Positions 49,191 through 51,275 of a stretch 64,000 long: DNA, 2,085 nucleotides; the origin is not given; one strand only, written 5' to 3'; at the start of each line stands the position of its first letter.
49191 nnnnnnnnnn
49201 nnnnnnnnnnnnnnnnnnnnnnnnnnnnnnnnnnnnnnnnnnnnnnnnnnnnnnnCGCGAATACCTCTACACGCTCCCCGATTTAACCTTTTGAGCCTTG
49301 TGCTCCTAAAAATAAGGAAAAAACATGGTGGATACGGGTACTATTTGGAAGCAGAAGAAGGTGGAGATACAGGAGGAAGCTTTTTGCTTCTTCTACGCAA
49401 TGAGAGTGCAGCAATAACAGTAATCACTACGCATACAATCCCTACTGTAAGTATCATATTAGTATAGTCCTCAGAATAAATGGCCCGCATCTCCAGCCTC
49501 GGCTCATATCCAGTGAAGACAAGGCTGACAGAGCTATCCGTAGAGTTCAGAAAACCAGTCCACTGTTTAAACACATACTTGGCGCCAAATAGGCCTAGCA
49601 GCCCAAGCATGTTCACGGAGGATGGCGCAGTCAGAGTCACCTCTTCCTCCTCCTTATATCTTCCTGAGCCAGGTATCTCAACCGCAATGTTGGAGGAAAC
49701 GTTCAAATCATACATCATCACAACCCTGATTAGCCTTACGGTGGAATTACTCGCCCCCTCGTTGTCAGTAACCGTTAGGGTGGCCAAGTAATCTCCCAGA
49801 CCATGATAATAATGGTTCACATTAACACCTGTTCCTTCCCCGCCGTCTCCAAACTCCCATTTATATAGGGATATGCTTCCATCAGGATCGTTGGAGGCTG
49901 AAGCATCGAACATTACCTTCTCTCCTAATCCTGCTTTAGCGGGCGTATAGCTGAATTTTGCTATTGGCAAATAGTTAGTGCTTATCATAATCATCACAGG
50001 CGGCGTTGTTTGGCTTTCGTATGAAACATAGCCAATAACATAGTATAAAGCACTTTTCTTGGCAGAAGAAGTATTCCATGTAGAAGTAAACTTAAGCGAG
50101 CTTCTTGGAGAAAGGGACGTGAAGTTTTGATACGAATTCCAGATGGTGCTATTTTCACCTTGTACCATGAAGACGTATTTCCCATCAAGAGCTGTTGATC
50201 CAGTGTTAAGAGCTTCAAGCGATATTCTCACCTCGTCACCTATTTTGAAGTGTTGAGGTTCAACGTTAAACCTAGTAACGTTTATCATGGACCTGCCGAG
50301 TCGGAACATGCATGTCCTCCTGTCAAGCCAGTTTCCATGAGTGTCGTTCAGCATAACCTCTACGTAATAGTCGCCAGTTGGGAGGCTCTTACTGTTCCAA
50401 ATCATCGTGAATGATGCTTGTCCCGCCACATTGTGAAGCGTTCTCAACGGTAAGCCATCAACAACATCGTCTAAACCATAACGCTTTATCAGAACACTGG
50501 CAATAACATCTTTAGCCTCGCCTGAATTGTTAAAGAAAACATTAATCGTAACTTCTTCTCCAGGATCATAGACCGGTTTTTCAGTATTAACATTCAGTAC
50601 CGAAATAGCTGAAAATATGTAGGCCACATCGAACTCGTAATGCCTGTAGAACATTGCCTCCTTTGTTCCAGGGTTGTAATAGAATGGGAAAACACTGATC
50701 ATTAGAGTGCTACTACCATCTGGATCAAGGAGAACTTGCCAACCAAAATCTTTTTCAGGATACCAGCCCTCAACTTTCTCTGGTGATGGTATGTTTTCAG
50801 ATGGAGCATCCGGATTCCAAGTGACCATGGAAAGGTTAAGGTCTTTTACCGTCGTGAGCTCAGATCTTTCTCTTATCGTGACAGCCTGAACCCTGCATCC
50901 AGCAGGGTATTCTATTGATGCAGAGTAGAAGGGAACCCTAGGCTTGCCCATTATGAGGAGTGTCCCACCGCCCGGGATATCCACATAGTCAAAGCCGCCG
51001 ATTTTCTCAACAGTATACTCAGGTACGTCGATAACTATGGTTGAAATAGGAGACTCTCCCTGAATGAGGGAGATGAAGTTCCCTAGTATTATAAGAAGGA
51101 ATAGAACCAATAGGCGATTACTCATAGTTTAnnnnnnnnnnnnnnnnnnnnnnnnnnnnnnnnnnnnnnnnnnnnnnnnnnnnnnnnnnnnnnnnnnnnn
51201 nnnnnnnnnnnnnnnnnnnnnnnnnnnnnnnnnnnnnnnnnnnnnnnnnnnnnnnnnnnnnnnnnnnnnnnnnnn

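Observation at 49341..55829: Two-gene operon encoding a giant clan-CD-peptidase-like protein plus a PKD-domain membrane-anchored partner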

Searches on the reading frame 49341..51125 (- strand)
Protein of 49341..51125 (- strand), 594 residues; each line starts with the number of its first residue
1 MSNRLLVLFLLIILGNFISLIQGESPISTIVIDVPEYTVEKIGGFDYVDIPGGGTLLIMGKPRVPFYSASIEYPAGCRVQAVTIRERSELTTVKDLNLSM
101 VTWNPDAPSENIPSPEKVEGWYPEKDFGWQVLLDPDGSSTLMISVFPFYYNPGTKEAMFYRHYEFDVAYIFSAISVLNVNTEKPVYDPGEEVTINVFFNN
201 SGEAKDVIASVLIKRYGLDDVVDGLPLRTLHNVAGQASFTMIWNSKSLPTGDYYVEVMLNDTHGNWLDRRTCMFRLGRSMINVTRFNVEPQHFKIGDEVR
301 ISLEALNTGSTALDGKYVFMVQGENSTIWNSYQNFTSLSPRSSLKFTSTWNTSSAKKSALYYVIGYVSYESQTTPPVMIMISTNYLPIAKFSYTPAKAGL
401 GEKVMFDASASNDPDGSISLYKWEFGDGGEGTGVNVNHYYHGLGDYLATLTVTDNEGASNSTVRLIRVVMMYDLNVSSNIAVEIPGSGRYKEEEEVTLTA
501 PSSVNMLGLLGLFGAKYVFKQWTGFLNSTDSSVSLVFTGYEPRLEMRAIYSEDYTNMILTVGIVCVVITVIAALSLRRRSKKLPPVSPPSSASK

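Call 4: search_protein_families(library=pfam, proteins=[window:49341-51125:-], max_evalue=0.1)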
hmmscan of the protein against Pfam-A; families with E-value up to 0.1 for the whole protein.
window:49341-51125:- (594 aa): 8 families
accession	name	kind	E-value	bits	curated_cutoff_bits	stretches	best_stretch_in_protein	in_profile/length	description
PF18911.6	PKD_4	-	5.5e-22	78.1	27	1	386-463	3-79/85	PKD domain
PF00801.26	PKD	-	7.7e-14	51.9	23.5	1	398-465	11-78/80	PKD domain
PF22352.2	K319L-like_PKD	-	6.9e-06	26.4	27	1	401-462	11-78/84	K319L-like, PKD domain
PF13199.12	Glyco_hydro_66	-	0.00045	19.4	23.7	1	181-285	1-97/546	Glycosyl hydrolase family 66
PF14524.12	Wzt_C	-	0.0016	18.9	30.4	1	174-275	15-128/143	Wzt C-terminal domain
PF06280.18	fn3_5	-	0.042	15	27.6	0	306-374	33-103/112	Fn3-like domain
PF01835.25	MG2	-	0.057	14.2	32.8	0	180-257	5-80/96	MG2 domain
PF13493.11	DUF4118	-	0.096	12.9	28.4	0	501-580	24-101/107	Domain of unknown function (DUF4118)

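Call 12: find_homologous_proteins(query=window:49341-51125:-)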
Query window:49341-51125:- (594 aa): 380 proteins with E <= 0.001 among 8000 candidates; the best 120 are listed.
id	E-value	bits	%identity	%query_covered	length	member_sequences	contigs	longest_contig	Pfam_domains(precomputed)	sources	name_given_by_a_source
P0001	0.0e+0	1346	100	100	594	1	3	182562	PF00801.27,PF18911.7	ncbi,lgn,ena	ncbi:MAG: PKD domain-containing protein [Thermoproteota archaeon]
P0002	0.0e+0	1036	76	97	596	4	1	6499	PF22352.3,PF00801.27,PF18911.7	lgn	-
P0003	4.8e-268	908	69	95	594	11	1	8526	PF22352.3,PF00801.27,PF18911.7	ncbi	ncbi:MAG: PKD domain-containing protein [Thermoproteota archaeon]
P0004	6.8e-263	892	68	99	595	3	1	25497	PF00801.27,PF18911.7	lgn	-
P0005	9.6e-257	871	67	96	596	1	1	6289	PF22352.3,PF00801.27,PF18911.7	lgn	-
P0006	1.4e-251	854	63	99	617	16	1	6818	PF22352.3,PF00801.27,PF18911.7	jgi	jgi:PKD repeat protein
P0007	3.2e-251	853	64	98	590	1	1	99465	PF22352.3,PF00801.27,PF18911.7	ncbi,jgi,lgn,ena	-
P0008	2.8e-249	847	65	98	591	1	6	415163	PF22352.3,PF00801.27,PF18911.7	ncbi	ncbi:MAG: PKD domain-containing protein [Nitrososphaerota archaeon]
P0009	1.6e-248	844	64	95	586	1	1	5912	PF22352.3,PF00801.27,PF18911.7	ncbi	-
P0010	2.0e-247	840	63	97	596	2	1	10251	PF22352.3,PF00801.27,PF18911.7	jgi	-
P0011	7.3e-246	835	65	95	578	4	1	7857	PF22352.3,PF00801.27,PF18911.7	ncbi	ncbi:MAG: PKD domain-containing protein [Thermoproteota archaeon]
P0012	2.9e-233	794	61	94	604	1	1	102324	PF00801.27,PF18911.7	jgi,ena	-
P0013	7.6e-219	746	57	97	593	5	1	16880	PF22352.3,PF00801.27,PF18911.7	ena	-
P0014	1.5e-212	725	54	98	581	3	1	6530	PF00801.27,PF18911.7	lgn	-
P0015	4.0e-210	717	53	97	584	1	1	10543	PF22352.3,PF00801.27,PF18911.7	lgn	-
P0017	8.4e-204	696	53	99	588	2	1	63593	PF00801.27,PF18911.7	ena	-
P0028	1.1e-175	604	49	98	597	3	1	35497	PF00801.27,PF18911.7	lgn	-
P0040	2.4e-106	375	38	78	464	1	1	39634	PF22352.3,PF00801.27,PF07705.18,PF01835.26,PF18911.7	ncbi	-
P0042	1.1e-104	369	36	89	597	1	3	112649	PF00801.27,PF18911.7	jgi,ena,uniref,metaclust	uniref:PKD domain-containing protein n=1 Tax=Candidatus Methanomethylicus mesodigestus TaxID=1867258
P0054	5.4e-80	288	48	46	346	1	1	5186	PF13199.13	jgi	jgi:hypothetical protein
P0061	3.9e-66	242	38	59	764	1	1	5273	PF01364.25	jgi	jgi:hypothetical protein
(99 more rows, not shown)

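Call 14: find_encoding_contigs(protein=P0042, flank=10000, max_places=3)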
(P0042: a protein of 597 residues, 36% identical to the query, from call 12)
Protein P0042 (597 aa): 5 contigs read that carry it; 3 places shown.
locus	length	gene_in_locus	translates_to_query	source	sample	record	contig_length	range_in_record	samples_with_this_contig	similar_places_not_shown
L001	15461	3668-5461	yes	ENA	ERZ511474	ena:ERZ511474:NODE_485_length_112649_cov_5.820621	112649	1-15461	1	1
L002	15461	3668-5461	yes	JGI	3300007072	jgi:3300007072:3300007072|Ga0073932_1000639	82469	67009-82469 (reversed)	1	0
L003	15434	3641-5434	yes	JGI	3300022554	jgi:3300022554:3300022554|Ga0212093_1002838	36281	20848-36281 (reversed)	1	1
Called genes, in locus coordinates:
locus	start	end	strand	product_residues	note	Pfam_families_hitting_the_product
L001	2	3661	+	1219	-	?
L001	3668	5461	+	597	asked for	PF18911:PKD_4, PF00801:PKD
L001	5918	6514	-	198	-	PF04832:SOUL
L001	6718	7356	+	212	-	PF10050:DUF2284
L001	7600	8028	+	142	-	PF02566:OsmC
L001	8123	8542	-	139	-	-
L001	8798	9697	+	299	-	PF03851:UvdE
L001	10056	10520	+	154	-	PF13404:HTH_AsnC-type, PF13412:HTH_24, PF08279:HTH_11 (weak), PF01037:AsnC_trans_reg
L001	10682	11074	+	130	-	PF02036:SCP2 (weak)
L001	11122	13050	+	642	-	PF00111:Fer2, PF17650:RACo_linker, PF17651:Raco_middle, PF14574:RACo_C_ter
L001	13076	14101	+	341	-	PF01208:URO-D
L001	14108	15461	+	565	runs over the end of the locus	PF00118:Cpn60_TCP1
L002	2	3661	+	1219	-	?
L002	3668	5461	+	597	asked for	PF18911:PKD_4, PF00801:PKD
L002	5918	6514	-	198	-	PF04832:SOUL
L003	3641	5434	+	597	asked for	PF18911:PKD_4, PF00801:PKD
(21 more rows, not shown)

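Call 16: find_encoding_contigs(protein=P0061, flank=10000, max_places=3)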
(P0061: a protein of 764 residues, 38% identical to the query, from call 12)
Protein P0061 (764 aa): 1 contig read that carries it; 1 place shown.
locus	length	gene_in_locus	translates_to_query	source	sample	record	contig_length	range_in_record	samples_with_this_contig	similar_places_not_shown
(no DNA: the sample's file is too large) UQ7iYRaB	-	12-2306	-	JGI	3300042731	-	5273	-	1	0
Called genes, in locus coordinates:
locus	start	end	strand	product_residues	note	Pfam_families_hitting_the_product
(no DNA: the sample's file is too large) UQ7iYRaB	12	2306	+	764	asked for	PF01364:Peptidase_C25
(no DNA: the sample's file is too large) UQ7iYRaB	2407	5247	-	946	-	PF03704:BTAD, PF13191:AAA_16, PF00931:NB-ARC, PF13401:AAA_22, PF13424:TPR_12, PF13374:TPR_10 (weak), PF13424:TPR_12, PF00515:TPR_1 (weak), +5 more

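Call 42: find_encoding_contigs(protein=P0008, flank=7000, max_places=1)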
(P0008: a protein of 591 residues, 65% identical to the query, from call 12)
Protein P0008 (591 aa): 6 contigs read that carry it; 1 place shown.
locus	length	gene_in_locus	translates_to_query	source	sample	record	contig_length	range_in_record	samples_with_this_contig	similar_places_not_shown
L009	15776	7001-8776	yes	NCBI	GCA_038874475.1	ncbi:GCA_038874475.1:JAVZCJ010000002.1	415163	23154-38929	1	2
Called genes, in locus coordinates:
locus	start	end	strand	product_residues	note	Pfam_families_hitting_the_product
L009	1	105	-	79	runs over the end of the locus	-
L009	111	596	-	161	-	PF01850:PIN (weak)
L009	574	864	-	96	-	-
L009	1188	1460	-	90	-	PF02806:Alpha-amylase_C (weak)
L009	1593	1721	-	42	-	-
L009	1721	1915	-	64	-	-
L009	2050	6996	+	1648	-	PF07705:CARDB, PF16656:Pur_ac_phosph_N (weak), PF17957:Big_7 (faint), PF01364:Peptidase_C25, PF01839:FG-GAP (faint), PF13517:FG-GAP_3, PF01364:Peptidase_C25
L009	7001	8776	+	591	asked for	PF18911:PKD_4, PF00801:PKD, PF22352:K319L-like_PKD (weak)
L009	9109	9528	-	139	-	PF01850:PIN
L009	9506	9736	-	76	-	-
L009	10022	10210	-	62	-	-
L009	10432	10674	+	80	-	PF26688:RHH_12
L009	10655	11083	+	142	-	PF01850:PIN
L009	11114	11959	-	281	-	PF04909:Amidohydro_2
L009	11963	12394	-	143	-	PF01894:YjbQ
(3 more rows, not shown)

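Call 43: find_encoding_contigs(protein=P0012, flank=7000, max_places=1)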
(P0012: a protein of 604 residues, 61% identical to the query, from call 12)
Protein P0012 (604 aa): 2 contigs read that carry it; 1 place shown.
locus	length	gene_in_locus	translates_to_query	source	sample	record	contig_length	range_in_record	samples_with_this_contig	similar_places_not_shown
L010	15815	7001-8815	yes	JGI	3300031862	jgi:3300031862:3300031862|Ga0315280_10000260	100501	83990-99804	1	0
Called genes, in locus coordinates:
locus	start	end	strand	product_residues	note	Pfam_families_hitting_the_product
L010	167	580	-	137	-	PF01850:PIN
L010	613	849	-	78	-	PF09957:VapB_antitoxin (weak)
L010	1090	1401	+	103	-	PF03683:UPF0175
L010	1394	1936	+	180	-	PF11848:DUF3368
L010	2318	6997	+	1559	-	PF07705:CARDB, PF17957:Big_7 (faint), PF07705:CARDB, PF16656:Pur_ac_phosph_N (weak), PF01364:Peptidase_C25, PF01839:FG-GAP (faint), PF13517:FG-GAP_3 (weak), PF01364:Peptidase_C25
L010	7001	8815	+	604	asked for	PF00801:PKD, PF18911:PKD_4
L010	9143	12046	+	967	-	PF00188:CAP, PF00801:PKD, PF18911:PKD_4, PF25788:Ig_Rha78A_N (faint), PF18911:PKD_4, PF00801:PKD, PF18911:PKD_4 (weak)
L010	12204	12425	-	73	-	-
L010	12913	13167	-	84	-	-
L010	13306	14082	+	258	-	PF01478:Peptidase_A24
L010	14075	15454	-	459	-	PF06849:DUF1246, PF06973:DUF1297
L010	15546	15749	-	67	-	-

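Call 44: find_encoding_contigs(protein=P0017, flank=7000, max_places=1)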
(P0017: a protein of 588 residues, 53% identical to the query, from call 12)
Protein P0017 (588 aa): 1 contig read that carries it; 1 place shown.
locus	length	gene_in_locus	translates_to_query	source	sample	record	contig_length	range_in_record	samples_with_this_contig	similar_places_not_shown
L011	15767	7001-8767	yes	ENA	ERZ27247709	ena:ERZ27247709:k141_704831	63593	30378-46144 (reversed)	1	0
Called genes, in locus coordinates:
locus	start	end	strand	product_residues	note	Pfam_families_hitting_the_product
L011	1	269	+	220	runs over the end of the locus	PF01865:PhoU_div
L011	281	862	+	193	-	PF02778:tRNA_int_endo_N, PF01974:tRNA_int_endo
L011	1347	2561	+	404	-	PF01408:GFO_IDH_MocA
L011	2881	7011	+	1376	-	PF07705:CARDB, PF16656:Pur_ac_phosph_N (weak), PF17957:Big_7 (weak), PF01364:Peptidase_C25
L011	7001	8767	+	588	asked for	PF18911:PKD_4, PF00801:PKD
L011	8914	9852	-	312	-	-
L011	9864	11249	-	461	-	PF19815:DUF6298 (weak), PF12904:Collagen_bind_2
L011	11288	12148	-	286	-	PF04909:Amidohydro_2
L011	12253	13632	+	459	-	-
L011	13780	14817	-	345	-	PF18958:DUF5700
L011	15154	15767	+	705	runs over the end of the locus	PF16586:DUF5060, PF00150:Cellulase, PF26410:GH5_mannosidase (weak)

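Call 45: find_encoding_contigs(protein=P0028, flank=7000, max_places=1)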
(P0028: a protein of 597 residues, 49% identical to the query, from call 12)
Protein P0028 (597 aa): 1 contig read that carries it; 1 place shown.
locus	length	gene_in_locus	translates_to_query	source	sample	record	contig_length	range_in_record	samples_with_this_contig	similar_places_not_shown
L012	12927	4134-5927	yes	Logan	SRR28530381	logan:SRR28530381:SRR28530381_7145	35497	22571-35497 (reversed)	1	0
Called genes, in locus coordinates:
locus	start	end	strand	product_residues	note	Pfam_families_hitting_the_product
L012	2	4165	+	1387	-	?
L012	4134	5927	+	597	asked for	PF00801:PKD, PF18911:PKD_4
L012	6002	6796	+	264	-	-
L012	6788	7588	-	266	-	PF13481:AAA_25, PF06745:ATPase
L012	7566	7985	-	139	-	PF00827:Ribosomal_L15e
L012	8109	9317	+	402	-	PF01926:MMR_HSR1, PF02421:FeoB_N (weak), PF08438:YGR210-like_G4, PF02824:TGS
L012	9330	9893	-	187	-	PF01015:Ribosomal_S3Ae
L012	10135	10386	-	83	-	-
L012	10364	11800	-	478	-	PF01368:DHH, PF21763:DHH_CID, PF02272:DHHA1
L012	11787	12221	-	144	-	PF08069:Ribosomal_S13_N, PF00312:Ribosomal_S15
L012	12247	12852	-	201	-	PF01725:Ham1p_like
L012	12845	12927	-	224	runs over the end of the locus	PF00069:Pkinase (weak), PF07714:PK_Tyr_Ser-Thr (weak), PF01163:RIO1, PF06293:Kdo (weak)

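Call 46: find_encoding_contigs(protein=P0040, flank=7000, max_places=1)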
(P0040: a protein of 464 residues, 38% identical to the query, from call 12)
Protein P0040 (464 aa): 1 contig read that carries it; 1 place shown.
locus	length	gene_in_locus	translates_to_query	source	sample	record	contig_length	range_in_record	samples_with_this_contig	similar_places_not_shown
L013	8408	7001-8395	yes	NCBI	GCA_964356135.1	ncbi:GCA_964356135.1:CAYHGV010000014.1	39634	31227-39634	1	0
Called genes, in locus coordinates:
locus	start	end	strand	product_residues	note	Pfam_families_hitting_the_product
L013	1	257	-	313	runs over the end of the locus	PF02086:MethyltransfD12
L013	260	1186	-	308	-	PF09233:Endonuc-EcoRV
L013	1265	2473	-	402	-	-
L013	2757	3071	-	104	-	PF03795:YCII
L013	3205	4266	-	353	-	-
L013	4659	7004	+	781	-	PF01364:Peptidase_C25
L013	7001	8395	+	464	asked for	PF01835:MG2 (faint), PF07705:CARDB (faint), PF00801:PKD, PF18911:PKD_4, PF22352:K319L-like_PKD (weak)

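Call 47: find_encoding_contigs(protein=P0054, flank=7000, max_places=1)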
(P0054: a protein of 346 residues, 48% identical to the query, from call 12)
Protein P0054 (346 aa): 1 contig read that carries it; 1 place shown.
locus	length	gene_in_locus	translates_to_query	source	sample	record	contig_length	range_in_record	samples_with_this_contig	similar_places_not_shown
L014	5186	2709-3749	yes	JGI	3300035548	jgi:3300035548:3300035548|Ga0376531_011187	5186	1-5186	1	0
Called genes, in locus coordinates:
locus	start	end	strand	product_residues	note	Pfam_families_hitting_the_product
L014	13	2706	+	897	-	PF01364:Peptidase_C25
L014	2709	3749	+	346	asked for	PF13199:Glyco_hydro_66 (weak)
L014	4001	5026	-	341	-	PF01180:DHO_dh, PF12838:Fer4_7, PF12797:Fer4_2 (faint), PF13237:Fer4_10 (weak), PF14697:Fer4_21, PF13187:Fer4_9 (weak), PF25160:LdpA_Fe-S-bd (weak), PF00037:Fer4, +2 more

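Call 76: search_protein_families(library=ncbifam, proteins=[window:49341-51125:-], max_evalue=0.01)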
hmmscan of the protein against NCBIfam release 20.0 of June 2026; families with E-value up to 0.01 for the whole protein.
window:49341-51125:- (594 aa): 1 family
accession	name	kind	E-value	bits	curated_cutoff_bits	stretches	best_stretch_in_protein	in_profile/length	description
TIGR00864.1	PCC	subfamily_domain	0.00083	15.8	1861.4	1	416-487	1423-1495/2700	polycystin cation channel protein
